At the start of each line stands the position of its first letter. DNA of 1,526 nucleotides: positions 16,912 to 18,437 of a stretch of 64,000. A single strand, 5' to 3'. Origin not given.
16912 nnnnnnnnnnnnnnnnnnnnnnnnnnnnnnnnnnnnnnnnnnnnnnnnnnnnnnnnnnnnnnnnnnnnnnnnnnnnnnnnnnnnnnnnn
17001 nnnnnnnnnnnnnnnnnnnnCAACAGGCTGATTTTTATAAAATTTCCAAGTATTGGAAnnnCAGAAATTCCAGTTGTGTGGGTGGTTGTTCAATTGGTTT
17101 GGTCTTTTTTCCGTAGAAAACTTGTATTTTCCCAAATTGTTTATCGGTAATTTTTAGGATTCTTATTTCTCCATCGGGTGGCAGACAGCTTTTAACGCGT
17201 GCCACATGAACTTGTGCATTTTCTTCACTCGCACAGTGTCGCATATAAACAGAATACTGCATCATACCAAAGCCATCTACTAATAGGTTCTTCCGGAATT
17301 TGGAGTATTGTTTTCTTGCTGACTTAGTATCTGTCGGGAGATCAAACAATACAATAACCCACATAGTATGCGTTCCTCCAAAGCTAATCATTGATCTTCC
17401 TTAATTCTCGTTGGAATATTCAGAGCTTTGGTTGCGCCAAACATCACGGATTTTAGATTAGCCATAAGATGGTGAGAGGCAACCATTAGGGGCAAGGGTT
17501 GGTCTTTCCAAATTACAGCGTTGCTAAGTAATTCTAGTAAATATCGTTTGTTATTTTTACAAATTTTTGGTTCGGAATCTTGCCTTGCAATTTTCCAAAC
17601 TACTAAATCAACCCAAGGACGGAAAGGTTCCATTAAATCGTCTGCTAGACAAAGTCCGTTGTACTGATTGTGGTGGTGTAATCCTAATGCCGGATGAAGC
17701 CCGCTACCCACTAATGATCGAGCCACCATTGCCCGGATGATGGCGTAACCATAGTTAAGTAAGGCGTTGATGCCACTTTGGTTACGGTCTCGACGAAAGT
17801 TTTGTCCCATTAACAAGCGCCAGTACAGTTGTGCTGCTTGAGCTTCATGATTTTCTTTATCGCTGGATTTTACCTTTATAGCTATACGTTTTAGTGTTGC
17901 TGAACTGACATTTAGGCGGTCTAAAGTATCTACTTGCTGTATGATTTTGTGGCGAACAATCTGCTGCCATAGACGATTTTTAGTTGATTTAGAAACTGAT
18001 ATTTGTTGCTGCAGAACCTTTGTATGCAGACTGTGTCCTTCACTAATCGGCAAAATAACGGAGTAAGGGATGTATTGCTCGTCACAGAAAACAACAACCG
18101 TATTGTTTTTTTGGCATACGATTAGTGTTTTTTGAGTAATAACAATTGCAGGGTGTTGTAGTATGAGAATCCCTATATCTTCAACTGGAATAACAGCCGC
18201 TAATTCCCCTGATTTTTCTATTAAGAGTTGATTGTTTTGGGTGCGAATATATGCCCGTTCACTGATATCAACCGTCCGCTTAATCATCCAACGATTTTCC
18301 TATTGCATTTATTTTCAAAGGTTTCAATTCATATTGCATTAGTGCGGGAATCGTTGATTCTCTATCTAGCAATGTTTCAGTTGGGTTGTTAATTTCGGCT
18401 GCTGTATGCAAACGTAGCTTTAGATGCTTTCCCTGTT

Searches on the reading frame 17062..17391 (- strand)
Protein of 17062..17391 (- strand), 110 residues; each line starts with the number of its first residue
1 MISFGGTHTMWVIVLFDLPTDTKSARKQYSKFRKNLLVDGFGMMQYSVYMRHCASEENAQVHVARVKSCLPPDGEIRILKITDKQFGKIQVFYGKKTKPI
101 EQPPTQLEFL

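Call 54: search_protein_families(library=ncbifam, proteins=[window:17062-17391:-], max_evalue=0.00001)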
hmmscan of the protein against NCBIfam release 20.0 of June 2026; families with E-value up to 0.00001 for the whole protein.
window:17062-17391:- (110 aa): 1 family
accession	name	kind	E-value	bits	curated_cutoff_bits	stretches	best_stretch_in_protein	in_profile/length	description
TIGR01573.1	cas2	equivalog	1.7e-22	79.5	24.5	1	10-98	1-87/96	CRISPR-associated endonuclease Cas2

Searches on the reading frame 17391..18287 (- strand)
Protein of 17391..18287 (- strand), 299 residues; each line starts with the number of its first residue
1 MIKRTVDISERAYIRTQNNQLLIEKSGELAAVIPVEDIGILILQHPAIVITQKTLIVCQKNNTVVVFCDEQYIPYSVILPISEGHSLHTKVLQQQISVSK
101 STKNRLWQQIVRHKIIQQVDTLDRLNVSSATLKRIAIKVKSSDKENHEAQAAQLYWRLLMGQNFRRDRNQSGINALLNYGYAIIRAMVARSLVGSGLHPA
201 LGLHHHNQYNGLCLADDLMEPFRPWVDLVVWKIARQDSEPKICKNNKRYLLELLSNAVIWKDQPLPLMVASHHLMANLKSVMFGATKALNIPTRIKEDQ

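Call 54: search_protein_families(library=ncbifam, proteins=[window:17391-18287:-], max_evalue=0.00001)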
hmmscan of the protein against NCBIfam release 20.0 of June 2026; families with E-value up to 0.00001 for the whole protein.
window:17391-18287:- (299 aa): 9 families
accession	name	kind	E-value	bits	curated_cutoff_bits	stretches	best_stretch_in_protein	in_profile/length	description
TIGR03639.1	cas1_NMENI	exception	5.3e-85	285.1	120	1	3-278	1-277/278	type II CRISPR-associated endonuclease Cas1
TIGR00287.1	cas1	equivalog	1.6e-26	93.2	71.7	1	12-246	9-268/327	CRISPR-associated endonuclease Cas1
NF049935.1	cas4g_cas1g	exception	3.7e-17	62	560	1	10-227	222-461/546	CRISPR-associated endonuclease Cas4g/Cas1g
TIGR04093.1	cas1_CYANO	exception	1e-15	57.5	385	1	8-233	5-255/334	type I-D CRISPR-associated endonuclease Cas1d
TIGR03640.1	cas1_DVULG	exception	1.3e-12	47.5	385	1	10-229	11-257/340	type I-C CRISPR-associated endonuclease Cas1c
TIGR04329.1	cas1_PREFRAN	exception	1.3e-11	44.1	300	1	6-235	10-251/317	type V CRISPR-associated endonuclease Cas1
TIGR03641.1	cas1_HMARI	exception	2e-10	40.5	304.1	1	8-234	5-246/324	type I-B CRISPR-associated endonuclease Cas1b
TIGR03638.1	cas1_ECOLI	exception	5.2e-09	35.7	215.6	1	10-211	17-210/269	type I-E CRISPR-associated endonuclease Cas1e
TIGR03983.1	cas1_MYXAN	equivalog_domain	1.3e-08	34.2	358.05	1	169-230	202-264/347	type I-MYXAN CRISPR-associated endonuclease Cas1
